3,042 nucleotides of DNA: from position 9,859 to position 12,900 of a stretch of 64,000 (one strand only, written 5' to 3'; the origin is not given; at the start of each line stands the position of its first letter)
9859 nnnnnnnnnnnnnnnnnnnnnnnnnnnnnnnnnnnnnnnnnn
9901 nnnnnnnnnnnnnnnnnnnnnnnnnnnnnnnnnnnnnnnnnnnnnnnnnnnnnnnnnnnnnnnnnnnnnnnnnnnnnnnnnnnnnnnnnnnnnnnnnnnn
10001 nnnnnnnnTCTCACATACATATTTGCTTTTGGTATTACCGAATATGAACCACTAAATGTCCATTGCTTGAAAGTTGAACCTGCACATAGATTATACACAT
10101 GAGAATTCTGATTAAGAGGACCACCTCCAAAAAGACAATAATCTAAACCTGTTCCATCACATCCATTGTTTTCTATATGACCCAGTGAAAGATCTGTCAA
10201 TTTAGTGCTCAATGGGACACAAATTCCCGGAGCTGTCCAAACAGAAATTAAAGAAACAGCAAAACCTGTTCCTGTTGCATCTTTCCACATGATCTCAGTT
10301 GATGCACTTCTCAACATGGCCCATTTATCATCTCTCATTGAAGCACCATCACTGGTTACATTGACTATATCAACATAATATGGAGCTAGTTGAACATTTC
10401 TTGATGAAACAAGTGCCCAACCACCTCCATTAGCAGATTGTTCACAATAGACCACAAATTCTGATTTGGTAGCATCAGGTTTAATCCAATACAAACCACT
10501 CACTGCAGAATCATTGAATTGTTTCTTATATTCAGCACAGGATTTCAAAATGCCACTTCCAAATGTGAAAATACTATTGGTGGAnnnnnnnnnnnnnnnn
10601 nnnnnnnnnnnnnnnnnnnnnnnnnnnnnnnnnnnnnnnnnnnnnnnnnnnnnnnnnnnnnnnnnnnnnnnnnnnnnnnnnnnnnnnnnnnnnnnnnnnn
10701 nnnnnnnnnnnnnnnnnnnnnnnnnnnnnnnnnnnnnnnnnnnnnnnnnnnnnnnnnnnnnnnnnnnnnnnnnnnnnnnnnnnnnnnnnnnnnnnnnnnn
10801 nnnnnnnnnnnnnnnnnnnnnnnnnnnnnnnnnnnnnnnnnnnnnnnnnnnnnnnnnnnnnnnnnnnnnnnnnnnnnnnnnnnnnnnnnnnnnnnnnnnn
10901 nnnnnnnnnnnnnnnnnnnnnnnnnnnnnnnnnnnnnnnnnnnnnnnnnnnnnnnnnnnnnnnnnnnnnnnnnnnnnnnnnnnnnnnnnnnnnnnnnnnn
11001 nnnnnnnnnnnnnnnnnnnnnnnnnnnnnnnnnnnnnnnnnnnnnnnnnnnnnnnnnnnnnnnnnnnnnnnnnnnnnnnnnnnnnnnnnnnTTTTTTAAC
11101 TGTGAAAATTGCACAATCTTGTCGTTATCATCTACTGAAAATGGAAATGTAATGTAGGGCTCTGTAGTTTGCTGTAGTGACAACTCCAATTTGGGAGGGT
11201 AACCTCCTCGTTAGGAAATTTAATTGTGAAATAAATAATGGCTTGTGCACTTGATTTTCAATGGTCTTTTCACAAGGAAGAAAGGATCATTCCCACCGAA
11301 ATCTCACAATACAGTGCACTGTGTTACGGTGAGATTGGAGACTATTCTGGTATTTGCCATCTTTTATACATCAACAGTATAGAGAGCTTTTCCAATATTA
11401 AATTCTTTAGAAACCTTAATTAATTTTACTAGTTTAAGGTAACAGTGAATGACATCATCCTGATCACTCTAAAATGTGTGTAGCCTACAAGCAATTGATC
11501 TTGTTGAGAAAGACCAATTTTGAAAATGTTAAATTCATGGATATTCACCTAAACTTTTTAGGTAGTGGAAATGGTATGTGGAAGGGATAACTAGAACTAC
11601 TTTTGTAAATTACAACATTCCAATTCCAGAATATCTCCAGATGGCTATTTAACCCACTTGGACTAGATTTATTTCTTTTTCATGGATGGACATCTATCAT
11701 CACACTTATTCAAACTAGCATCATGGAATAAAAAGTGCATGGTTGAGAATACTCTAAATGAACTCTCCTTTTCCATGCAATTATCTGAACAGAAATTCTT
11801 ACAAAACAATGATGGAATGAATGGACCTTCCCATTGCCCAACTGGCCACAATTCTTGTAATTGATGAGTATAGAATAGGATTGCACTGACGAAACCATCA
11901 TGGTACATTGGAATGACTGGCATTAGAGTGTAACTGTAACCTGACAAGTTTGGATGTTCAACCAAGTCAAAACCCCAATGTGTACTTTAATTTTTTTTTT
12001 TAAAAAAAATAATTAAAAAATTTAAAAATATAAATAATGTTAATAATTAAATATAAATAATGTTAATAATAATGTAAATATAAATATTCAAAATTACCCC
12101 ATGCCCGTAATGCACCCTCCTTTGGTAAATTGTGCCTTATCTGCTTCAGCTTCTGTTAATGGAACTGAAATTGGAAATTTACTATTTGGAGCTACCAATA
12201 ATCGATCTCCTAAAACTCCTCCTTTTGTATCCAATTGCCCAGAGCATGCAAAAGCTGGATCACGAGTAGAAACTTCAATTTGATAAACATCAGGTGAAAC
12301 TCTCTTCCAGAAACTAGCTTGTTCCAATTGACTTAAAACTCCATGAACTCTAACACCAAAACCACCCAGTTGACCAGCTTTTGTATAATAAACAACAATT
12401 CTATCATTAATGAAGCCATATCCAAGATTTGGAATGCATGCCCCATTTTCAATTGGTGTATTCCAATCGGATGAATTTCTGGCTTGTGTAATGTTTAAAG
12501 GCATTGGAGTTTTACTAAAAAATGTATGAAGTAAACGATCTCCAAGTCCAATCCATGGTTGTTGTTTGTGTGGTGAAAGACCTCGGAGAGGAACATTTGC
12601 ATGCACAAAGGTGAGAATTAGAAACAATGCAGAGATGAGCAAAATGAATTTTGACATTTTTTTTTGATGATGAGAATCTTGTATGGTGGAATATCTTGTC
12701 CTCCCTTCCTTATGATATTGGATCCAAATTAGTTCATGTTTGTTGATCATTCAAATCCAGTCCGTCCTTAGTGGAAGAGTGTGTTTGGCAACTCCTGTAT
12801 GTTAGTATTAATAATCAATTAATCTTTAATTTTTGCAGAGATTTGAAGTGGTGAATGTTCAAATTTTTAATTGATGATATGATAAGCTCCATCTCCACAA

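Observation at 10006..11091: Fibrinogen-related domain protein in a unicellular, protist-like genome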

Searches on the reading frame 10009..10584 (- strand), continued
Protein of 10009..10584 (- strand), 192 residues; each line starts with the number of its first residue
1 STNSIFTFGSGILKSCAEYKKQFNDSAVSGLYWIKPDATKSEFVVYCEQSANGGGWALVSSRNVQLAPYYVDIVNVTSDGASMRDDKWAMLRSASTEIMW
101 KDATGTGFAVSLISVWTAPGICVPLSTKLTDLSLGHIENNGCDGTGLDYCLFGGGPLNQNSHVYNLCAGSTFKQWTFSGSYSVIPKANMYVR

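Call 53: find_homologous_proteins(query=A2, max_evalue=1e-10)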
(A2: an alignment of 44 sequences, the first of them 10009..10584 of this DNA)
Query A2 (44 sequences) (192 aa, profile of the alignment): 26 proteins with E <= 1e-10 among 2897 candidates.
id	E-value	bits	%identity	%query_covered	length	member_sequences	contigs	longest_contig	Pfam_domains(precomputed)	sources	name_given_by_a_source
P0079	9.4e-54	200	31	91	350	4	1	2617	PF01410.24,PF00147.24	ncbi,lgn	-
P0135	7.2e-50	187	32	66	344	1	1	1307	PF01391.24,PF00147.24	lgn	-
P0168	4.0e-49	185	31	72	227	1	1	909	PF00147.24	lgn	-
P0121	5.3e-49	184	29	95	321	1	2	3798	PF01410.24,PF00147.24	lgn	-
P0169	7.5e-49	184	28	84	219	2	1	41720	PF00147.24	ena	-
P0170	1.1e-48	183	28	82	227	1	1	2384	PF00147.24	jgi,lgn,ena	-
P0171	6.6e-48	181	27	83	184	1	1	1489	PF00147.24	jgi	-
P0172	3.8e-47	178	28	86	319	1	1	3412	PF13715.13,PF00147.24,PF13620.13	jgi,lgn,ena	-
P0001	4.5e-46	175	100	100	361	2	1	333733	PF00147.24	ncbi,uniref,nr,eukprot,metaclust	ncbi:predicted protein [Naegleria gruberi]|uniref:Predicted protein n=1 Tax=Naegleria gruberi TaxID=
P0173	6.8e-46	174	28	67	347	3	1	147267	PF01391.24,PF00147.24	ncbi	ncbi:fibrinogen-like YCDxxxxGGGW domain-containing protein, partial [Hahella sp. HN01]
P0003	2.0e-45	173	43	99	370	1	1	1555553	PF00147.24,PF25024.1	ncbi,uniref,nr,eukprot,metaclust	ncbi:predicted protein [Naegleria gruberi]|uniref:Predicted protein n=1 Tax=Naegleria gruberi TaxID=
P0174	6.2e-45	171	27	61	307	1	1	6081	PF00147.24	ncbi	-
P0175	2.2e-44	169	29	72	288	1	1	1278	PF00147.24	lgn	-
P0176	1.1e-43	167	29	86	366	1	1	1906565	PF00147.24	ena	-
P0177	5.3e-43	165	29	72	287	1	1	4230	PF00147.24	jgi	-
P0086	8.7e-43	164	29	74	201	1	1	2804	PF00147.24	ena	-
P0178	3.2e-42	162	27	86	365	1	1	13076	PF00147.24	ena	-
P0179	8.8e-40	154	28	60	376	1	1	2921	PF00147.24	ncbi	-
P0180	1.2e-39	154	29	78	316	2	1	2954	PF00147.24,PF13620.13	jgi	-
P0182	2.6e-28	117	28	47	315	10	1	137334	PF01410.24,PF00147.24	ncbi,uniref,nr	ncbi:fibrinogen-like YCDxxxxGGGW domain-containing protein [Shewanella xiamenensis]|uniref:Fibrinoge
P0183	1.7e-17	82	51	27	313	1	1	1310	PF01410.24,PF00147.24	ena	-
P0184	2.1e-17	81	51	27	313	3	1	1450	PF01410.24,PF00147.24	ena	-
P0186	6.8e-12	63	41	20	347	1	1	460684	PF01410.24,PF00147.24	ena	-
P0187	7.2e-11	60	39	24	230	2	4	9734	PF00147.24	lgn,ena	-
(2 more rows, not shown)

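Call 54: search_protein_families(library=pfam, proteins=[P0005, P0010, P0013, P0014], max_evalue=0.001)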
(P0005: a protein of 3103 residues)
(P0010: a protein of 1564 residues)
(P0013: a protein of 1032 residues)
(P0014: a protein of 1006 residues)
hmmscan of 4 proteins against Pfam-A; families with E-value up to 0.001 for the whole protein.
P0005 (3103 aa): 5 families
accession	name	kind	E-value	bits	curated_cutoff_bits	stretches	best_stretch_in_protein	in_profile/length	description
PF00147.23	Fibrinogen_C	-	5.3e-87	291.7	22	8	458-515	5-58/221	Fibrinogen beta and gamma chains, C-terminal globular domain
PF01410.23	COLFI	-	6.8e-54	183.1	26.2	3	1685-1727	28-70/233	Fibrillar collagen C-terminal domain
PF12947.13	EGF_3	-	1e-10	42.1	28.5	1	224-259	1-36/36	EGF domain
PF00084.26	Sushi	-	8.1e-10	39.4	20.7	1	176-218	13-56/56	Sushi repeat (SCR repeat)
PF07645.21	EGF_CA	-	6.1e-06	26.8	27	1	220-254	1-38/43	Calcium-binding EGF domain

P0010 (1564 aa): 2 families
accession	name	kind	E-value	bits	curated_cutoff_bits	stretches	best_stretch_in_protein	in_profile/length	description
PF01410.23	COLFI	-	1.5e-51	175.4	26.2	6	151-195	24-69/233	Fibrillar collagen C-terminal domain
PF00147.23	Fibrinogen_C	-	8.2e-38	130.9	22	6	628-675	2-47/221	Fibrinogen beta and gamma chains, C-terminal globular domain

P0013 (1032 aa): 2 families
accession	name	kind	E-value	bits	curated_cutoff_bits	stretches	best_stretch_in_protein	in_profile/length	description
PF00147.23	Fibrinogen_C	-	1.7e-32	113.5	22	3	367-431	2-64/221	Fibrinogen beta and gamma chains, C-terminal globular domain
PF01410.23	COLFI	-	1.3e-18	67.6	26.2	2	571-655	7-88/233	Fibrillar collagen C-terminal domain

P0014 (1006 aa): 2 families
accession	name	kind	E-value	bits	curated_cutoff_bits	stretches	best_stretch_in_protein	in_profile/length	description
PF00147.23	Fibrinogen_C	-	6.8e-31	108.2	22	3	786-837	9-59/221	Fibrinogen beta and gamma chains, C-terminal globular domain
PF01410.23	COLFI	-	1.2e-13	51.3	26.2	0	773-817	25-70/233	Fibrillar collagen C-terminal domain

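Call 55: list_cluster_members(proteins=[P0007, P0008, P0010, P0012, P0013, P0014, P0015, P0018, P0020, P0176])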
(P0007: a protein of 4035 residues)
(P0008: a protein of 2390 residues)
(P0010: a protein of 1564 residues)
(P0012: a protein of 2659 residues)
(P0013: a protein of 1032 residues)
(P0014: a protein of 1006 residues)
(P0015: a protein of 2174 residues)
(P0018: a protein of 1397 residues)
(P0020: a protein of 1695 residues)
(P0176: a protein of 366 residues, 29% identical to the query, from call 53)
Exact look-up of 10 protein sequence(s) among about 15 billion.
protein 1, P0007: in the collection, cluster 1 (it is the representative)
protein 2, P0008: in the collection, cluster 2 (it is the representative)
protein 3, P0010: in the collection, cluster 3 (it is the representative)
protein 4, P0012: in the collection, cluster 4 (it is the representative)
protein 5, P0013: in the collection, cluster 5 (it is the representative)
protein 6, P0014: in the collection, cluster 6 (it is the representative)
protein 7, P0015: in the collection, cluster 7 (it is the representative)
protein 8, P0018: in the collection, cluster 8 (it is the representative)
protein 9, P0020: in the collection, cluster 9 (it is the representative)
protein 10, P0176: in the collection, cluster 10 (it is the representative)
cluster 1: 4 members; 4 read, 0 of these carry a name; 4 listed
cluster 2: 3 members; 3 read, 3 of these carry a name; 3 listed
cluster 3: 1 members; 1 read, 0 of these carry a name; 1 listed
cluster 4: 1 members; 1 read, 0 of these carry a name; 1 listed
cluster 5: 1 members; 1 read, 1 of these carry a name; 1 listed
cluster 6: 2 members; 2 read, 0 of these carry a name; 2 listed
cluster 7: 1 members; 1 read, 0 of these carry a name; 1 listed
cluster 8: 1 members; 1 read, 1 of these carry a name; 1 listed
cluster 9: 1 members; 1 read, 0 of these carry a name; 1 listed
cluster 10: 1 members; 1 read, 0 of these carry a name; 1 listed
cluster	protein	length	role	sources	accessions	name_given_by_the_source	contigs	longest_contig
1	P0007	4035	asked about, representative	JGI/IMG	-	-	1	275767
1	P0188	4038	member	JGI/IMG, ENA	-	-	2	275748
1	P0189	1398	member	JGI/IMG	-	-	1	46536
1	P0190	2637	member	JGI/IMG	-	-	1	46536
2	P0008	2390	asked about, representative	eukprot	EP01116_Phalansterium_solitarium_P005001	TRINITY_DN1625_c0_g1_i5.p1 TRINITY_DN1625_c0_g1~~TRINITY_DN1625_c0_g1_i5.p1 ORF ...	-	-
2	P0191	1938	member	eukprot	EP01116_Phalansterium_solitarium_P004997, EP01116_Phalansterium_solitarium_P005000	TRINITY_DN1625_c0_g1_i1.p1 TRINITY_DN1625_c0_g1~~TRINITY_DN1625_c0_g1_i1.p1 ORF ...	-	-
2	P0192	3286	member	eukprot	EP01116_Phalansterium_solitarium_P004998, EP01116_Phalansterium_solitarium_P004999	TRINITY_DN1625_c0_g1_i2.p1 TRINITY_DN1625_c0_g1~~TRINITY_DN1625_c0_g1_i2.p1 ORF ...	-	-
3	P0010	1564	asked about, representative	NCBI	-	-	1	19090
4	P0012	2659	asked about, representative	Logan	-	-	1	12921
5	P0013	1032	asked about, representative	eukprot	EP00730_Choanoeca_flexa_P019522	TRINITY_DN9540_c0_g1_i3.p1 TRINITY_DN9540_c0_g1~~TRINITY_DN9540_c0_g1_i3.p1 ORF ...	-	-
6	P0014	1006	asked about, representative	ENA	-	-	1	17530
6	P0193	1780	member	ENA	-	-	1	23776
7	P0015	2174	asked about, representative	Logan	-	-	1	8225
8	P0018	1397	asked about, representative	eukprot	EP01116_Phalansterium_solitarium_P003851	TRINITY_DN1467_c0_g1_i1.p1 TRINITY_DN1467_c0_g1~~TRINITY_DN1467_c0_g1_i1.p1 ORF ...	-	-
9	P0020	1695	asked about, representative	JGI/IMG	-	-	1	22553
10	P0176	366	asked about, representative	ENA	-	-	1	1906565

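Call 58: find_encoding_contigs(protein=P0009, flank=3000, max_places=3)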
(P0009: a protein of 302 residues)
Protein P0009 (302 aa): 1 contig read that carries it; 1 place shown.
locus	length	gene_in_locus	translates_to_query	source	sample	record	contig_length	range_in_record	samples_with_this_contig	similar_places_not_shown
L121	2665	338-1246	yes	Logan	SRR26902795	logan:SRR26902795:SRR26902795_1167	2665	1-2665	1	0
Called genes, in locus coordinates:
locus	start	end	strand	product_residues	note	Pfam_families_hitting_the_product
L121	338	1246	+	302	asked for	-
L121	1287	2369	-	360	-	PF00069:Pkinase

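Call 67: find_encoding_contigs(protein=P0026, flank=5000, max_places=2)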
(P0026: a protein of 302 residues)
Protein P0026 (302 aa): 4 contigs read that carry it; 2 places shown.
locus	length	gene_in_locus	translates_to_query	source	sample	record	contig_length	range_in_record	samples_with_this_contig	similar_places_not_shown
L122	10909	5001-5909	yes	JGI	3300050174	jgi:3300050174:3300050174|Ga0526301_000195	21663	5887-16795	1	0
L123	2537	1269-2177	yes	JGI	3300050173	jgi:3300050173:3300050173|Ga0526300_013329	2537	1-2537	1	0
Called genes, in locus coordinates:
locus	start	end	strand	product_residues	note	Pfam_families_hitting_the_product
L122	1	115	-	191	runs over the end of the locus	PF03168:LEA_2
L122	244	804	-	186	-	PF07366:SnoaL, PF12680:SnoaL_2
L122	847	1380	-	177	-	PF07366:SnoaL, PF12680:SnoaL_2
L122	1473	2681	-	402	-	PF02065:Melibiase (weak), PF16499:Melibiase_2, PF17801:Melibiase_C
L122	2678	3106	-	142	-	PF00383:dCMP_cyt_deam_1, PF08211:dCMP_cyt_deam_2, PF26947:CDL (weak)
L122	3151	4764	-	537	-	PF06418:CTP_synth_N, PF00117:GATase, PF07722:Peptidase_C26 (faint)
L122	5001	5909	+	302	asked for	PF00147:Fibrinogen_C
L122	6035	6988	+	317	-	-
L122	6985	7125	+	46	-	-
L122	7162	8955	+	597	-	-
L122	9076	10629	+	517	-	PF01039:Carboxyl_trans, PF03255:ACCA (faint)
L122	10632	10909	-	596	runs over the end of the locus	PF02743:dCache_1, PF00672:HAMP, PF00512:HisKA, PF02518:HATPase_c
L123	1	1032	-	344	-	?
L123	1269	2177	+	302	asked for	PF00147:Fibrinogen_C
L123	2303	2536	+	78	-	?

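Call 68: find_encoding_contigs(protein=P0025, flank=6000, max_places=1)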
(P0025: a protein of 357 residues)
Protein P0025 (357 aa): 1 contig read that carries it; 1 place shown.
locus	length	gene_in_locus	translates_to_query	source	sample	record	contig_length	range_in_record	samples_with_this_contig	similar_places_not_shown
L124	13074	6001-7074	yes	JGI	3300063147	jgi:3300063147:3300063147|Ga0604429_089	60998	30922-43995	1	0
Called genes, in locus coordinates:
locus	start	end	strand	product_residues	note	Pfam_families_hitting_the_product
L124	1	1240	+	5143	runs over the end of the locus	-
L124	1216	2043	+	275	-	-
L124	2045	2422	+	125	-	-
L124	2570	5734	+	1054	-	PF13385:Laminin_G_3, PF01453:B_lectin (faint), PF00147:Fibrinogen_C (weak)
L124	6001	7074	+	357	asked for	PF00147:Fibrinogen_C (weak)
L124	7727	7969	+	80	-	-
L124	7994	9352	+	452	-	-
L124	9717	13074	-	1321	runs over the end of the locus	-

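Call 70: search_protein_families(library=pfam, proteins=[P0153, P0154, P0009], max_evalue=0.001)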
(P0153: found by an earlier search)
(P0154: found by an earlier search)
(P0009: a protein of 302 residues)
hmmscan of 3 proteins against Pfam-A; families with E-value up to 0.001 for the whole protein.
P0153 (1109 aa): 7 families
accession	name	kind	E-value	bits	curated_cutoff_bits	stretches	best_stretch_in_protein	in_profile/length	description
PF25390.1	WD40_RLD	-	2.1e-47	162.6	150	2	225-400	92-274/363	RCC1-like domain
PF00415.24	RCC1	-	9.6e-34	116.2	21.7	3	292-336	4-49/50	Regulator of chromosome condensation (RCC1) repeat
PF13540.12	RCC1_2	-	5e-23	80.7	22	1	274-302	1-30/30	Regulator of chromosome condensation (RCC1) repeat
PF24681.1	Kelch_KLHDC2_KLHL20_DRC7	-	1.1e-06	28.5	50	1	706-833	46-172/221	KLHDC2/KLHL20/DRC7 Kelch-repeats domain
PF24981.1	Beta-prop_ATRN-LZTR1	-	1.4e-05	25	50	1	723-884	1-166/289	Attractin/LZTR1 beta-propeller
PF25384.1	Alsin_RLD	-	4.4e-05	23.4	100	0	460-527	244-308/405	Alsin RCC1-like domain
PF00147.23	Fibrinogen_C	-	0.00032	21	22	1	937-986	3-51/221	Fibrinogen beta and gamma chains, C-terminal globular domain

P0154 (365 aa): 1 family
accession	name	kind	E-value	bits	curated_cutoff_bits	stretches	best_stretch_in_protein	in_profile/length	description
PF00147.23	Fibrinogen_C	-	0.00028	21.2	22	1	200-270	15-86/221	Fibrinogen beta and gamma chains, C-terminal globular domain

P0009 (302 aa): 1 family
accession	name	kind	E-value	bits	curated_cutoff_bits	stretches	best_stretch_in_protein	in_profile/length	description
PF00147.23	Fibrinogen_C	-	0.00058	20.2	22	0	120-165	5-50/221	Fibrinogen beta and gamma chains, C-terminal globular domain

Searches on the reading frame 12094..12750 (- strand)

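Call 3: search_protein_families(library=pfam, proteins=[window:12094-12750:-], max_evalue=1)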
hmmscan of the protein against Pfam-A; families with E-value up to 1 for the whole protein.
window:12094-12750:- (218 aa): 1 family
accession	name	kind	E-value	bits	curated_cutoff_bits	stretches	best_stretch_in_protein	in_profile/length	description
PF11119.13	DUF2633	-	0.83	10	25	0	28-51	7-30/43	Protein of unknown function (DUF2633)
